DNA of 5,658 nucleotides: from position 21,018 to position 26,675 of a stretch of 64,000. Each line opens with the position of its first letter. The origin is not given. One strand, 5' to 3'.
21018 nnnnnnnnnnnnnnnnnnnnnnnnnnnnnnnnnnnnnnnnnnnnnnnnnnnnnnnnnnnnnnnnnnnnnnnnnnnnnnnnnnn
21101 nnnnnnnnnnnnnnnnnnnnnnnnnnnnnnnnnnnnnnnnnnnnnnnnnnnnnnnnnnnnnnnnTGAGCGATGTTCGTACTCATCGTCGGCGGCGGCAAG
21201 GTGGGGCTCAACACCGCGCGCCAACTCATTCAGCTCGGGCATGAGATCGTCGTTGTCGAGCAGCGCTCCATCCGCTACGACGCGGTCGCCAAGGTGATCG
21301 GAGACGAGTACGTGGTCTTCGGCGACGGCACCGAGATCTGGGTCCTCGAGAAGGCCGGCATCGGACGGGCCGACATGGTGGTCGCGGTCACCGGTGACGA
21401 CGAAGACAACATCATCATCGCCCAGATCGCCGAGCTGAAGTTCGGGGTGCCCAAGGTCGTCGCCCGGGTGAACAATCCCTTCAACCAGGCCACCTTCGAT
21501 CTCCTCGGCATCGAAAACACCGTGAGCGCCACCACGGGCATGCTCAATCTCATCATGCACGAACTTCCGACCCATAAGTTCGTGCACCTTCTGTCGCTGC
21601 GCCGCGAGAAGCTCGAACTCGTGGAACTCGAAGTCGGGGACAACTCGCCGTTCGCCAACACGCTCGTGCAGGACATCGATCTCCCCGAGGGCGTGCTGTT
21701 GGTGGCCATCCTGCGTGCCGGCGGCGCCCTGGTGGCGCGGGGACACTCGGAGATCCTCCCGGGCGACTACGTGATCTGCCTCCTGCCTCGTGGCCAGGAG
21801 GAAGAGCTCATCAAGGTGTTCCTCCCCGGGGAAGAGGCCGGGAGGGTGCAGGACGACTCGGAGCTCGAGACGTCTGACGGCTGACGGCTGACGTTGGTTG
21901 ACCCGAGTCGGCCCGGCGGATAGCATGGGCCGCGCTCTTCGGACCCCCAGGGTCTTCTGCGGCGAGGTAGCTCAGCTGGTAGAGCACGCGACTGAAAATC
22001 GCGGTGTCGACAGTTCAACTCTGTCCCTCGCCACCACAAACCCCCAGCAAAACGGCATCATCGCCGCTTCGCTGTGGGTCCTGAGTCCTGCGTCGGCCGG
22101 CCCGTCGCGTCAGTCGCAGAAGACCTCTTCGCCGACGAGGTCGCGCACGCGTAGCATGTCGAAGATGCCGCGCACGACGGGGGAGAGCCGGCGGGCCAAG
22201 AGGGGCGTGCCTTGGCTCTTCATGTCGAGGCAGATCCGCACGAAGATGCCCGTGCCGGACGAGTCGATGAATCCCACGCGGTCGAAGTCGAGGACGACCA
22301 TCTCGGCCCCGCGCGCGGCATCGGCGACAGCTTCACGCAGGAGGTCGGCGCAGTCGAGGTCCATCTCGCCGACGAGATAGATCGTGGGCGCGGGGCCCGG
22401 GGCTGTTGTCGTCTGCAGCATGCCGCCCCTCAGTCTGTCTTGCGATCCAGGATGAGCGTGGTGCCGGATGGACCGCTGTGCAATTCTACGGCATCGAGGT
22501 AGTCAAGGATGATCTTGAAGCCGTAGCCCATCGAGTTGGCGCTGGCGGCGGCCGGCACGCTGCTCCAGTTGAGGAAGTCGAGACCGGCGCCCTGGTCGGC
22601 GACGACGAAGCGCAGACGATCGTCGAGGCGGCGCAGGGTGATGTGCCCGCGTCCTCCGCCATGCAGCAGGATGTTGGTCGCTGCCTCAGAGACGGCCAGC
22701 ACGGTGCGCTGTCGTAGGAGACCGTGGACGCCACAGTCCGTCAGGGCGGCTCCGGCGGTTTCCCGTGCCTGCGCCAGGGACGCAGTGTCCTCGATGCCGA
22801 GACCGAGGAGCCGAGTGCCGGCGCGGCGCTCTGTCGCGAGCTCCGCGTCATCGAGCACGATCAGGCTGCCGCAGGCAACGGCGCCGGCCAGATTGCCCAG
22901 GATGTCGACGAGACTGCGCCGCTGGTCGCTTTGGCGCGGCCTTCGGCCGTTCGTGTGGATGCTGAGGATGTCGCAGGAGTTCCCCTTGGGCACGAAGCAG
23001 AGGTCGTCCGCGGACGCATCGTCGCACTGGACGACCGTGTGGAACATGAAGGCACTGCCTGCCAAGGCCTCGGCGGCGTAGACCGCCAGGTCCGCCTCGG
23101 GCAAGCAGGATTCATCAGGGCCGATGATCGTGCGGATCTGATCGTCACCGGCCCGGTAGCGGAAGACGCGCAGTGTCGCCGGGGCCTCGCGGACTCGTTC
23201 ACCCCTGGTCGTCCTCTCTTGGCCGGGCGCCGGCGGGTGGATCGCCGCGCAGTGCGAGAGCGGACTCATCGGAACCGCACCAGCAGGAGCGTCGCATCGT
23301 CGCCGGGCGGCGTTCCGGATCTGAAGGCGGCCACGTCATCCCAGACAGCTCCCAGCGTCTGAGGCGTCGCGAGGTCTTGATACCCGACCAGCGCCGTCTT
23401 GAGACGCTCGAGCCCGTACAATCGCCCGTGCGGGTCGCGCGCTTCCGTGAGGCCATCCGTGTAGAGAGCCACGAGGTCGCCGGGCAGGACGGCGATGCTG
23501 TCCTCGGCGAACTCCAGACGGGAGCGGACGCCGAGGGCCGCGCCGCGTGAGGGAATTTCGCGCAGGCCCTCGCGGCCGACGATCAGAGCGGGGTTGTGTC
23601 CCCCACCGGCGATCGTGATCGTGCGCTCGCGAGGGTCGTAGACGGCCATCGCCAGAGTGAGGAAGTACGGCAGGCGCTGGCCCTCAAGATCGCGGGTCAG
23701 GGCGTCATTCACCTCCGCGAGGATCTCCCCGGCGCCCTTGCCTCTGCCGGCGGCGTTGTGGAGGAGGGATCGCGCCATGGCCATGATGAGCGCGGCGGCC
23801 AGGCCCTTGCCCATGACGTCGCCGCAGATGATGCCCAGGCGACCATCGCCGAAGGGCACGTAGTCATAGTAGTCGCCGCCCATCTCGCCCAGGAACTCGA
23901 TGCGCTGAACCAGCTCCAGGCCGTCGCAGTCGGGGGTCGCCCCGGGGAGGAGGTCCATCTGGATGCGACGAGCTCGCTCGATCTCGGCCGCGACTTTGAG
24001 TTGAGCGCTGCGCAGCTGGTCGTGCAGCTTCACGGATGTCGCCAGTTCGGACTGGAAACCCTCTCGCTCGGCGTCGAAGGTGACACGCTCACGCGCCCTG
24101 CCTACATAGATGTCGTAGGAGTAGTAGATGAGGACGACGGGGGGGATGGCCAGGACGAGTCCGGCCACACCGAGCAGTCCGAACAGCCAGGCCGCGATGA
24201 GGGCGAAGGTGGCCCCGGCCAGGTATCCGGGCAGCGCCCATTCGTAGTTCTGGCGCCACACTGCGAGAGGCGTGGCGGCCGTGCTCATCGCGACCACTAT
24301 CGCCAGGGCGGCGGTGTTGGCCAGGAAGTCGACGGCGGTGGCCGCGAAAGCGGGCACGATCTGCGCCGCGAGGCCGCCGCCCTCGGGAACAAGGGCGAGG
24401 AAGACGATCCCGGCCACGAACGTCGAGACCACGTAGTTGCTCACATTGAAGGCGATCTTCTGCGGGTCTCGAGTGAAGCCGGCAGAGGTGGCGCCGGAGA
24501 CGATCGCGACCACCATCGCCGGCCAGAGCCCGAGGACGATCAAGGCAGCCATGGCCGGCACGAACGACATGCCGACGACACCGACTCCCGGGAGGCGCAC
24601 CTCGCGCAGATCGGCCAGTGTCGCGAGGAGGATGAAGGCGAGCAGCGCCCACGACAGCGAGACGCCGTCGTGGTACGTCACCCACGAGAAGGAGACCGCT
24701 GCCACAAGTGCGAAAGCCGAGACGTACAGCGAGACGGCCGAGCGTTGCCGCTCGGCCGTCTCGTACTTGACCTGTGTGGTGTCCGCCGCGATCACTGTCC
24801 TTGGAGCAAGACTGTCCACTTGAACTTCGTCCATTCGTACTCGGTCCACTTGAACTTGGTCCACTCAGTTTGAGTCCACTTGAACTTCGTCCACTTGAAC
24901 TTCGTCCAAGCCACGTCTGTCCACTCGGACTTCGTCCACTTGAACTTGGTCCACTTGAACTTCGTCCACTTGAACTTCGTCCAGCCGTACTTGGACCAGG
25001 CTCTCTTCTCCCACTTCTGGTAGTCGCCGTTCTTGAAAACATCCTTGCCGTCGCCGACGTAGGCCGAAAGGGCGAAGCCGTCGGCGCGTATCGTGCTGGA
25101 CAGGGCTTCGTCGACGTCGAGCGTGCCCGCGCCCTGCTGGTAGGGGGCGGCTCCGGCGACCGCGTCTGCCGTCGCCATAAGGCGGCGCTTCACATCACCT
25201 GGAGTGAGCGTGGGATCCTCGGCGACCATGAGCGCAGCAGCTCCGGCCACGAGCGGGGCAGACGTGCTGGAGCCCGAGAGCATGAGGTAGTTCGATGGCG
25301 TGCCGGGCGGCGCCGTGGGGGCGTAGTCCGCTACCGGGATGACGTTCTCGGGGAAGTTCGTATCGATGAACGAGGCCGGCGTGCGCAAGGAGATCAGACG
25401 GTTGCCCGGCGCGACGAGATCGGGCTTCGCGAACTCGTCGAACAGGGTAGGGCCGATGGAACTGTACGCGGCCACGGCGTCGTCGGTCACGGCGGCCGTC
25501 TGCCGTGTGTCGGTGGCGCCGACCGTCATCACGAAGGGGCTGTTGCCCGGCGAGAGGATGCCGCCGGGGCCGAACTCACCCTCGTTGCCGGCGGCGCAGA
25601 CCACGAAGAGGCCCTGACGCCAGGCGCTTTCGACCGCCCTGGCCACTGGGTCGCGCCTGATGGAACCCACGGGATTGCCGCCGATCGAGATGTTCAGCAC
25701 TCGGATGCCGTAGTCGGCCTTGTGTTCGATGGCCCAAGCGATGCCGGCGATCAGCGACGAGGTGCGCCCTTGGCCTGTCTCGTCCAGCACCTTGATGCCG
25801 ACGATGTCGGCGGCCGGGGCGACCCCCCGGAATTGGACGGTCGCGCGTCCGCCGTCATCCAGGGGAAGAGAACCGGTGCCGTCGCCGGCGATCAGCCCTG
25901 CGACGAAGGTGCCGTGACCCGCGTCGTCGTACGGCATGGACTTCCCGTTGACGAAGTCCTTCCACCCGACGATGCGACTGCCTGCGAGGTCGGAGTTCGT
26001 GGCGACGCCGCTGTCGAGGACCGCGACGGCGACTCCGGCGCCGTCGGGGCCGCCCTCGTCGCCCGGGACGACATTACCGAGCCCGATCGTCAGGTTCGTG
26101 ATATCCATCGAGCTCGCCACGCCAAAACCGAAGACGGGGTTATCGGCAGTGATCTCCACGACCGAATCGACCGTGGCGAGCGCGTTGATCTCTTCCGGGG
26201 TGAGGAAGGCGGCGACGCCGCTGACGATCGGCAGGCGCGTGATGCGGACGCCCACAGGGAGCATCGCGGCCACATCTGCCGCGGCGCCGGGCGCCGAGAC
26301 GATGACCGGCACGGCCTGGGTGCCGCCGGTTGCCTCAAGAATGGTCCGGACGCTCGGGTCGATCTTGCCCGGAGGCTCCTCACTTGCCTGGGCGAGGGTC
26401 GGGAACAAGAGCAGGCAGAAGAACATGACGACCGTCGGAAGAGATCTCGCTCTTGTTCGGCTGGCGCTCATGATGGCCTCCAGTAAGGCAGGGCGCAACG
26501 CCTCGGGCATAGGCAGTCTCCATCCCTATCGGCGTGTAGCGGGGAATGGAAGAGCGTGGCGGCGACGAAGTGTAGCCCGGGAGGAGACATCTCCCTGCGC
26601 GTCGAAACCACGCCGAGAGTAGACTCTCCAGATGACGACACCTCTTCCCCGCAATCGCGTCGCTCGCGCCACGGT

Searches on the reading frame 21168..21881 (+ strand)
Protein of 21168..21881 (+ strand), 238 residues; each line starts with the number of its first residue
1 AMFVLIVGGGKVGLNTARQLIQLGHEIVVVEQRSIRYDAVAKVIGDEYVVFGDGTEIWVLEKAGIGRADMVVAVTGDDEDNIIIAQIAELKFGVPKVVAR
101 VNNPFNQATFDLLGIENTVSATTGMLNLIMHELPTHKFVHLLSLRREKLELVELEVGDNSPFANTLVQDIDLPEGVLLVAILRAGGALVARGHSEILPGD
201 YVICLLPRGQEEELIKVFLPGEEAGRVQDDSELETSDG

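Call 29: search_protein_families(library=pfam, proteins=[window:21168-21881:+], max_evalue=0.00001)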
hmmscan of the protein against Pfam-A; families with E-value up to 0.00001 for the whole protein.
window:21168-21881:+ (238 aa): 3 families
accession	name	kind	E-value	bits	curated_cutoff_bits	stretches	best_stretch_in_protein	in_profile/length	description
PF02254.24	TrkA_N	-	1.2e-25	90.6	23.8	1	4-120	1-115/116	TrkA-N domain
PF02080.26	TrkA_C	-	9.8e-10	38.6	27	1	151-218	1-70/71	TrkA-C domain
PF13241.12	NAD_binding_7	-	2.3e-07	31.8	22.1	1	4-89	10-83/104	Putative NAD(P)-binding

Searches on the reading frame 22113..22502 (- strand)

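Call 29: search_protein_families(library=pfam, proteins=[window:22113-22502:-], max_evalue=0.00001)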
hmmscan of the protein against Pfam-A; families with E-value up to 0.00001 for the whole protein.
window:22113-22502:- (130 aa): 2 families
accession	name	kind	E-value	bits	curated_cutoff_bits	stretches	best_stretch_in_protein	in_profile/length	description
PF01740.26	STAS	-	3.3e-11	43.3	22.6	1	39-123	11-97/106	STAS domain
PF13466.11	STAS_2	-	2.5e-10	40.8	29.2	1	43-119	3-79/80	STAS domain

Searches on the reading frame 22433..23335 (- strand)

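Call 29: search_protein_families(library=pfam, proteins=[window:22433-23335:-], max_evalue=0.00001)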
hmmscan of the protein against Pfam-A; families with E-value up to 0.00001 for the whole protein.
window:22433-23335:- (301 aa): 1 family
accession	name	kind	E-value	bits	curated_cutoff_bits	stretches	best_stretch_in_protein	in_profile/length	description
PF13581.12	HATPase_c_2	-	1e-12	48.6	27.4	1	183-296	4-125/127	Histidine kinase-like ATPase domain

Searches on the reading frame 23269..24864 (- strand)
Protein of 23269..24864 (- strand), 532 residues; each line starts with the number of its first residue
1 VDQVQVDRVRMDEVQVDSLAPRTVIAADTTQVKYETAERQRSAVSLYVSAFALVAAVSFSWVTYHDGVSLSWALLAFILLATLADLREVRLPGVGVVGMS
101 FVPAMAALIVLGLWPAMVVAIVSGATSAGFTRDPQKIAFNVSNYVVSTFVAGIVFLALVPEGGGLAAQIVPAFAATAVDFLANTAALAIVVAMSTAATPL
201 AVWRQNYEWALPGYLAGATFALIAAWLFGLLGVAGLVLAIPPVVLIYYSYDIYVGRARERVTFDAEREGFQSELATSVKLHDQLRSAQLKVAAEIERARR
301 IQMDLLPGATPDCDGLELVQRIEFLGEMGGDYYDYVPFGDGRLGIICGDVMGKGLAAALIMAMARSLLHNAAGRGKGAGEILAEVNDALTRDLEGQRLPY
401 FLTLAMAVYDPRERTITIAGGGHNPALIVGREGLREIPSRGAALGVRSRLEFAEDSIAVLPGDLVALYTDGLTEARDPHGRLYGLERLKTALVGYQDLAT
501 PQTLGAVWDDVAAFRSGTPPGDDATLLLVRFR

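Call 29: search_protein_families(library=pfam, proteins=[window:23269-24864:-], max_evalue=0.00001)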
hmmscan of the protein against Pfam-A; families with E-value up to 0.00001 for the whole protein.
window:23269-24864:- (532 aa): 2 families
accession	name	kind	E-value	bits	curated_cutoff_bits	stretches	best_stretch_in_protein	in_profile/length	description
PF07228.17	SpoIIE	-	3e-45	155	25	1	340-532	2-192/192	Stage II sporulation protein E (SpoIIE)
PF20972.2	MASE9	-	8.7e-07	29.5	24.3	1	87-242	41-188/203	MASE9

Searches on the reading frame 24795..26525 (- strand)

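Call 29: search_protein_families(library=pfam, proteins=[window:24795-26525:-], max_evalue=0.00001)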
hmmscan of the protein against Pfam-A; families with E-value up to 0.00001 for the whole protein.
window:24795-26525:- (577 aa): 1 family
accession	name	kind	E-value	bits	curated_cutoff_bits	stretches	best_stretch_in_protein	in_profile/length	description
PF00082.27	Peptidase_S8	-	6.1e-48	164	21.8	1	162-467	1-288/288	Subtilase family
